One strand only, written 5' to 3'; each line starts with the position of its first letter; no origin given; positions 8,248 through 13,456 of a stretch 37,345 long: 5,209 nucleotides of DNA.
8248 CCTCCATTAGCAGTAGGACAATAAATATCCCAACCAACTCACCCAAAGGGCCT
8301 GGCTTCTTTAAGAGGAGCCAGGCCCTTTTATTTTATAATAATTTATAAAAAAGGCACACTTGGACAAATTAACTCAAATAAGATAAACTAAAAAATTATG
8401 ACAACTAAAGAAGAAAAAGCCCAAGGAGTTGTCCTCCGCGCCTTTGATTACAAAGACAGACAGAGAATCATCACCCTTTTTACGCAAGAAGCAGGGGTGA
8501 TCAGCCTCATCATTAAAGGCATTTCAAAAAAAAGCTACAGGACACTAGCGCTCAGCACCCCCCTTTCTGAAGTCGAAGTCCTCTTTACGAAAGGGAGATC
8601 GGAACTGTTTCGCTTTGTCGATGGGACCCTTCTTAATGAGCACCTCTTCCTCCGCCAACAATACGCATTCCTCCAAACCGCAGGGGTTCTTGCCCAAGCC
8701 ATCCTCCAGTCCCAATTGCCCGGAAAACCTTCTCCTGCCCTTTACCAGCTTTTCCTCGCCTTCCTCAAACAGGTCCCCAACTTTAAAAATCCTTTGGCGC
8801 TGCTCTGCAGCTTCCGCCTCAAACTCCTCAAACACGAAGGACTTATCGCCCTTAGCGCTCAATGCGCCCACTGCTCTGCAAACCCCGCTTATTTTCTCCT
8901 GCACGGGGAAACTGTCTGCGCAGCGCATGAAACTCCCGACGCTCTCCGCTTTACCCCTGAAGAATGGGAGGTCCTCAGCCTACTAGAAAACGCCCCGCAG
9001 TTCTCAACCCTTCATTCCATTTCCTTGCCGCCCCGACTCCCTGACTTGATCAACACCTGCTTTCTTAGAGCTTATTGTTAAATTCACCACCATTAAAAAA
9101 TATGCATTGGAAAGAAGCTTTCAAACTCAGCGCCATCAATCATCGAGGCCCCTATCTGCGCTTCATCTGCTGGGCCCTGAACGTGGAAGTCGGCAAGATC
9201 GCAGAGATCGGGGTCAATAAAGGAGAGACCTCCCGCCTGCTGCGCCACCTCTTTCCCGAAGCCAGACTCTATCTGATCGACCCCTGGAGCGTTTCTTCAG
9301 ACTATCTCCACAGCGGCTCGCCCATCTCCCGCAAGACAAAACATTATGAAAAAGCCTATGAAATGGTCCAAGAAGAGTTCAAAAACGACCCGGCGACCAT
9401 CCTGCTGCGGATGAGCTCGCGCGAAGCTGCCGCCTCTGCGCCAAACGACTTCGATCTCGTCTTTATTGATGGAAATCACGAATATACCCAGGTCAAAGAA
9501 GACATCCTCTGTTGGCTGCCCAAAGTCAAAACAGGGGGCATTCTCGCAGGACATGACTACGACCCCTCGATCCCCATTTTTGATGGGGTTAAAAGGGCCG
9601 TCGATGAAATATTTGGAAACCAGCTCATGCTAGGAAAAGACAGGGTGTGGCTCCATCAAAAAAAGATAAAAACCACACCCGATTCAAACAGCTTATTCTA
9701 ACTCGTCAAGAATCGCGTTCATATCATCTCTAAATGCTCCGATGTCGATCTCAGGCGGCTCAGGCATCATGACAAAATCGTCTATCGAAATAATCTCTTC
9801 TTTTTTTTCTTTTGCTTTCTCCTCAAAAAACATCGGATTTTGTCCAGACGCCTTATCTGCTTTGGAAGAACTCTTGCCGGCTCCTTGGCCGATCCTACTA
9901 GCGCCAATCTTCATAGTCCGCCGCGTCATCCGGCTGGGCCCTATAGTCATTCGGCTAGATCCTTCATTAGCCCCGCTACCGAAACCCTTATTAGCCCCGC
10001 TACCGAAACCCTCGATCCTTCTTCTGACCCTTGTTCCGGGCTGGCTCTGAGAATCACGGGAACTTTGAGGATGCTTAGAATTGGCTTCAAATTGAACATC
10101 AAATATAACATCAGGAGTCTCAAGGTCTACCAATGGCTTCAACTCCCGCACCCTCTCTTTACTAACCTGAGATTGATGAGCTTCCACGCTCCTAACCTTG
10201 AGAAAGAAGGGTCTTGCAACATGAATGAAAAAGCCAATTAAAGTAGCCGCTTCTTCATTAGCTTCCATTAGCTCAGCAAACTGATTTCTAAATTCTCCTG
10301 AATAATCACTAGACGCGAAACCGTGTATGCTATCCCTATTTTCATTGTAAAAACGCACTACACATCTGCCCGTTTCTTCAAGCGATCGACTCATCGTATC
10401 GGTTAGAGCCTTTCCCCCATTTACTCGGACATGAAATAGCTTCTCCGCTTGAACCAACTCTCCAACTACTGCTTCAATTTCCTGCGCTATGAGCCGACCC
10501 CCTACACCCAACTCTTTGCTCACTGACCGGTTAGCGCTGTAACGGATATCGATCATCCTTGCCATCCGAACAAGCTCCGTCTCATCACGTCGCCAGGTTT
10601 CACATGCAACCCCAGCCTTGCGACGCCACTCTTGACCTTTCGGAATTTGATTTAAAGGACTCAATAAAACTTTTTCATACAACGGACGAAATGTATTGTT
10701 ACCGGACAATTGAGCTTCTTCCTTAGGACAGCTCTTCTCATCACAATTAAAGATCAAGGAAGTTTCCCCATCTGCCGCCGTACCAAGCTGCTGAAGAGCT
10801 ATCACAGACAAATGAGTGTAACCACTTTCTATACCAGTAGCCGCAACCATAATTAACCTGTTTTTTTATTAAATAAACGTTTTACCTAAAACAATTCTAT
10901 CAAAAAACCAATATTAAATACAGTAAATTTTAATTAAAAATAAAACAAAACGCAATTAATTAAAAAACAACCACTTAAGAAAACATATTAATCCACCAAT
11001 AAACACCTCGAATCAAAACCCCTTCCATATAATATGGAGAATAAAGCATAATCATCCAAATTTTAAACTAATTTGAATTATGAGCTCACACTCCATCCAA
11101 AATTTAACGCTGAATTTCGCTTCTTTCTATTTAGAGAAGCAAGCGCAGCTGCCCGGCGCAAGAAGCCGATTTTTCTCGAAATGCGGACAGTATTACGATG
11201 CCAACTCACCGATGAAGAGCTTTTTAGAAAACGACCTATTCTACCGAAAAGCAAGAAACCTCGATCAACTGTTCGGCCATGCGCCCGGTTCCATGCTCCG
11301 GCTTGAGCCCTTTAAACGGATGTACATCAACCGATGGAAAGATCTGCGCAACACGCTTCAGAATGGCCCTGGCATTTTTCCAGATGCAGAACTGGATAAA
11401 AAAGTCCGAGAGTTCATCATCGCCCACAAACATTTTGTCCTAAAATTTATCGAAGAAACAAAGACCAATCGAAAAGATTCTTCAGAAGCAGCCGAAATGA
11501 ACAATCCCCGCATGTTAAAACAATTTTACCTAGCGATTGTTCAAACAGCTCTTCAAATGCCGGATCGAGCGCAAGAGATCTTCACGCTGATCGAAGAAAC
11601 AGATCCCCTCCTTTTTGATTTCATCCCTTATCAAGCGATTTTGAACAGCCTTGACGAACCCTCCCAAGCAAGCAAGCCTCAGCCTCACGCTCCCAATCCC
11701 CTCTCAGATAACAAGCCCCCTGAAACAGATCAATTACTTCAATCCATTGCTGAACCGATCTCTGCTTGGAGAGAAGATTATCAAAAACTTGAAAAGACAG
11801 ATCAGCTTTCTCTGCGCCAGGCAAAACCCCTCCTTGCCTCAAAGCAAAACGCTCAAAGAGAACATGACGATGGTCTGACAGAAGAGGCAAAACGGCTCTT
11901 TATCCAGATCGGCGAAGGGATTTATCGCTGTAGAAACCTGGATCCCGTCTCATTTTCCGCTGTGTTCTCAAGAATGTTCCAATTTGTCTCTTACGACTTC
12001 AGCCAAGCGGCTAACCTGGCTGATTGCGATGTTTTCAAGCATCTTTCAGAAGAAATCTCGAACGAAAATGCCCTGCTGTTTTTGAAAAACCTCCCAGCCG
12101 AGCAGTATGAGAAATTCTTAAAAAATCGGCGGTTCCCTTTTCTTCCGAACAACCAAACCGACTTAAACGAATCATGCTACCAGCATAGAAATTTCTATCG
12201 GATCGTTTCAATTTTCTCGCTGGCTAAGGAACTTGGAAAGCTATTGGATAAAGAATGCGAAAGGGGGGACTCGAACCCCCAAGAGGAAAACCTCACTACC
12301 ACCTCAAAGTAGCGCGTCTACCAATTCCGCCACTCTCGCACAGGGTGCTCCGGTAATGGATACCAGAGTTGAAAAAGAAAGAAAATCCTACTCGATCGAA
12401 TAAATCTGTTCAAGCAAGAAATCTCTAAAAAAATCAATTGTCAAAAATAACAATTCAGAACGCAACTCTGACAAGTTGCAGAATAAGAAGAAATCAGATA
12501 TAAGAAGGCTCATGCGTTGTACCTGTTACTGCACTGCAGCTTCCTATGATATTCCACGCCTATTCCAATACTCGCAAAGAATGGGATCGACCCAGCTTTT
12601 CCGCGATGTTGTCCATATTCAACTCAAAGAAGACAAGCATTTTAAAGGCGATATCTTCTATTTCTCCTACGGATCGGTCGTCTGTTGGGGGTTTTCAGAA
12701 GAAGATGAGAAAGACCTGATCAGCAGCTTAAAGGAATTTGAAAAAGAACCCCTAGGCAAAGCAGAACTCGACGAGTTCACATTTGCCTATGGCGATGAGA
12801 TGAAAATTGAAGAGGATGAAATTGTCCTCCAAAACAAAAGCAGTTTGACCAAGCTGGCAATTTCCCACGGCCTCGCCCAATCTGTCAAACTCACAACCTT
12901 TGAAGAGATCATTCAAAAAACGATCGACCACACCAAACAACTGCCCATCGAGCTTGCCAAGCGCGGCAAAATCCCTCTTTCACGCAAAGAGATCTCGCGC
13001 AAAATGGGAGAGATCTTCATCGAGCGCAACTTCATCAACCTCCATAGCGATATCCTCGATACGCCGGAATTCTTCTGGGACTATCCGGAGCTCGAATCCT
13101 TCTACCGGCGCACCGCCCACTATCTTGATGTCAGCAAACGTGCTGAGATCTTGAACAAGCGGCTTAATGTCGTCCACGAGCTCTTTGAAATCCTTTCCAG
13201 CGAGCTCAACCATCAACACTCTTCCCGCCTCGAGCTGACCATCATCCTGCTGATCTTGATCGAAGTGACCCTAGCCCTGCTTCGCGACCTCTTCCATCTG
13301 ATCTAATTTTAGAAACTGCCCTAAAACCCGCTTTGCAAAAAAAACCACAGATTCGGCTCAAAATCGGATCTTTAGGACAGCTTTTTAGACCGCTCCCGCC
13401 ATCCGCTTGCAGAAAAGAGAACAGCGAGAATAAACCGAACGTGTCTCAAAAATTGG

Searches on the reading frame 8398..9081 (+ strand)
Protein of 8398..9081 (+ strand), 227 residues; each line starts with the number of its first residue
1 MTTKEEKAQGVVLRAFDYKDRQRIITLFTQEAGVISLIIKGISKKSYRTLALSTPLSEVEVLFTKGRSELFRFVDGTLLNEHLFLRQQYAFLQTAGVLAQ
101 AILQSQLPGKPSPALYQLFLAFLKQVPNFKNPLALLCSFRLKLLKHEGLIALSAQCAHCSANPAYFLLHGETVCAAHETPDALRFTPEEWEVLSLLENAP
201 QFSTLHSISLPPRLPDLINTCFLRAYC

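Call 38: search_protein_families(library=pfam, proteins=[window:8398-9081:+], max_evalue=0.0001)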
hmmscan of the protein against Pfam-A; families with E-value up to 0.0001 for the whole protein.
window:8398-9081:+ (227 aa): 2 families
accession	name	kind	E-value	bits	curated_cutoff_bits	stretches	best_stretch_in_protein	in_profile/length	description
PF11967.14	RecO_N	-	3.9e-15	56.1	27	1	5-77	3-75/80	Recombination protein O N terminal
PF02565.21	RecO_C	-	9.6e-11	42.1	22.1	1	102-213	17-132/157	Recombination protein O C terminal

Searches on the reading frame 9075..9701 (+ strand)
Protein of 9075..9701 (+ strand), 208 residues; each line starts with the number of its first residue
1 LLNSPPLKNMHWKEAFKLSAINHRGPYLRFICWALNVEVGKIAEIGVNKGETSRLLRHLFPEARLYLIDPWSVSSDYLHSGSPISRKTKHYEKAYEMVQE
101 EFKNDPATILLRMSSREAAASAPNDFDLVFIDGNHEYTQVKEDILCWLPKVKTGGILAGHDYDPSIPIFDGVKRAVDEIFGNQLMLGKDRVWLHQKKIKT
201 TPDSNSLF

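Call 38: search_protein_families(library=pfam, proteins=[window:9075-9701:+], max_evalue=0.0001)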
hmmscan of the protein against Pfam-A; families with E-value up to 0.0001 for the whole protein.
window:9075-9701:+ (208 aa): 1 family
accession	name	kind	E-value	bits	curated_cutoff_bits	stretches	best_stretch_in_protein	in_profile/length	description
PF13578.12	Methyltransf_24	-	5.2e-18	66.3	26.3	1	44-162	2-105/105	Methyltransferase domain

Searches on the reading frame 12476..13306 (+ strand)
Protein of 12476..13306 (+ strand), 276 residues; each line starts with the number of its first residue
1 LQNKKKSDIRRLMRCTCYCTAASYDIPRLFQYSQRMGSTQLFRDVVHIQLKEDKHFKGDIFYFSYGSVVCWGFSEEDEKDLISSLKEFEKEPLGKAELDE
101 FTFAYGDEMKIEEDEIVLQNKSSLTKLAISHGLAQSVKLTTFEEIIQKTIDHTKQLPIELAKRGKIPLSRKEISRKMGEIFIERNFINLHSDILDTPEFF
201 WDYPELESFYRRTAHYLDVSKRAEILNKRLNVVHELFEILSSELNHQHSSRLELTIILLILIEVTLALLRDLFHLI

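Call 39: search_protein_families(library=pfam, proteins=[window:12476-13306:+], max_evalue=0.0001)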
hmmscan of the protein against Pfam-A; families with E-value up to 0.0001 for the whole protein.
window:12476-13306:+ (276 aa): 1 family
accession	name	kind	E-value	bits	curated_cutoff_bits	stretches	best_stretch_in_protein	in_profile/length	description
PF02582.19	DUF155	-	2.1e-57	194.4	27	1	60-227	1-174/174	RMND1/Sif2-Sif3/Mrx10, DUF155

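Call 74: search_protein_families(library=ncbifam, proteins=[window:12476-13306:+], max_evalue=0.001)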
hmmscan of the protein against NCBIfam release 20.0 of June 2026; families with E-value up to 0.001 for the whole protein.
window:12476-13306:+ (276 aa): 0 families
